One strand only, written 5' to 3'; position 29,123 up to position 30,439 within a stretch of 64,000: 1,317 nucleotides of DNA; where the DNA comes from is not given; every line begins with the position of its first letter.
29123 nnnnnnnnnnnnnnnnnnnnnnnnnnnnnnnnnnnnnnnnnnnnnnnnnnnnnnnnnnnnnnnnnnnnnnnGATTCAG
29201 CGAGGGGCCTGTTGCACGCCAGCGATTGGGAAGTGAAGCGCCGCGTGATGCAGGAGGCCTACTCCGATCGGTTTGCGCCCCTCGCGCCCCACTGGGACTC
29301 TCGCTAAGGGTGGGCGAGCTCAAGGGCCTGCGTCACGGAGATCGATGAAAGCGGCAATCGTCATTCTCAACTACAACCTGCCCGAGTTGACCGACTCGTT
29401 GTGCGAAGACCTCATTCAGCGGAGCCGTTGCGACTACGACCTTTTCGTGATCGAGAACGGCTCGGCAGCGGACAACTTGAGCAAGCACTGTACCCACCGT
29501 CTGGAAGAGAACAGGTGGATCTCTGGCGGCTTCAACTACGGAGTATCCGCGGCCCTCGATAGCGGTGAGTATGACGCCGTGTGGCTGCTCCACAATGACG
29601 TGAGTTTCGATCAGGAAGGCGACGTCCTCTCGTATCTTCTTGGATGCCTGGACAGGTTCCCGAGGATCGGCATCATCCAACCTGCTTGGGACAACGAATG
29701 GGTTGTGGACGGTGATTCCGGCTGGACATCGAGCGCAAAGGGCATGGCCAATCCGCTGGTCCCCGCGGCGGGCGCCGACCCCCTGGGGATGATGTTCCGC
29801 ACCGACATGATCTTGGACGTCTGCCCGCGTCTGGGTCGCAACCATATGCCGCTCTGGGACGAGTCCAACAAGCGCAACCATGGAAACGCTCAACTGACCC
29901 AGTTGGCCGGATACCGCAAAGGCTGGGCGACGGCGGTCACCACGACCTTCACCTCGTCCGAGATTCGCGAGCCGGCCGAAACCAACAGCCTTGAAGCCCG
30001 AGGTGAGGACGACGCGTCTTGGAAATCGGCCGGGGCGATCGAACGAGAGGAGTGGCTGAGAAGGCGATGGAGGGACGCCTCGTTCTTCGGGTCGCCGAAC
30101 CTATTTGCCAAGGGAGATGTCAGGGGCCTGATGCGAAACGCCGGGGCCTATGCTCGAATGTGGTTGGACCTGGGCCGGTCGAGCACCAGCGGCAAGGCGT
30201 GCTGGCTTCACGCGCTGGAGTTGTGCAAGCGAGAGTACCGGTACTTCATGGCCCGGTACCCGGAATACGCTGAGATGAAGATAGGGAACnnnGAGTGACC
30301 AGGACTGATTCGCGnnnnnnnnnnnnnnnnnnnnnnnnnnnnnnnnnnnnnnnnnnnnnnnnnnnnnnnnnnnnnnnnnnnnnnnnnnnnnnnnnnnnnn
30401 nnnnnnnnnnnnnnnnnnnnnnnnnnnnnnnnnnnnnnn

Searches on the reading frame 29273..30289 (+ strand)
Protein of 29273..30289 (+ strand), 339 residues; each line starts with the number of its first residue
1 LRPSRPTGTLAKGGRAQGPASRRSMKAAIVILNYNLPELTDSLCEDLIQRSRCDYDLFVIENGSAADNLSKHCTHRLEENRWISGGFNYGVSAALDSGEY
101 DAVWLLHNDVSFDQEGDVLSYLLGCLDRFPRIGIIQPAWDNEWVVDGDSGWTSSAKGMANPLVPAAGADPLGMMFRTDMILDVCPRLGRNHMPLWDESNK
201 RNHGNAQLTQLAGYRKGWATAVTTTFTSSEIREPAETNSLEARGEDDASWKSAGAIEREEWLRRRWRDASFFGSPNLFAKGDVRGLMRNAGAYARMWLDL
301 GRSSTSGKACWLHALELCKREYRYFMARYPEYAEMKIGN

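Call 7: search_protein_families(library=pfam, proteins=[window:29273-30289:+], max_evalue=0.001)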
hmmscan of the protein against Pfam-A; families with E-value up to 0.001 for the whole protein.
window:29273-30289:+ (339 aa): 0 families

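Call 38: search_protein_families(library=ncbifam, proteins=[window:29273-30289:+], max_evalue=0.00001)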
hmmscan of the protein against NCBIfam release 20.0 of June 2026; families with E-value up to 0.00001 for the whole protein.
window:29273-30289:+ (339 aa): 0 families

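Call 53: search_solved_structures(query=window:29273-30289:+, max_evalue=1)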
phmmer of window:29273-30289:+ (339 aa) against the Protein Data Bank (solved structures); distinct sequences matched with E-value up to 1: 3.
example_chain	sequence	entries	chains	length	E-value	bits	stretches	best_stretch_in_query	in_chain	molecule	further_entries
4pab_A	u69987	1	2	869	0.073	15.2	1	70-113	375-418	Dimethylglycine dehydrogenase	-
5l46_A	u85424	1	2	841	0.08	15.1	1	73-113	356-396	Dimethylglycine dehydrogenase, mitochondrial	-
4p9s_A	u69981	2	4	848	0.13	14.4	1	70-113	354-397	Dimethylglycine dehydrogenase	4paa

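Call 72: search_protein_families(library=pfam, proteins=[window:29345-30289:+], max_evalue=10)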
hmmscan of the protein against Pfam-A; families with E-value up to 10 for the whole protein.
seq(315 aa): 1 family
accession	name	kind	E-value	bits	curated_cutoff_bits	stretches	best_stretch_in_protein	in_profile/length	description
PF00535.33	Glycos_transf_2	-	0.03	14.7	23.3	1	5-91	2-94/168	Glycosyl transferase family 2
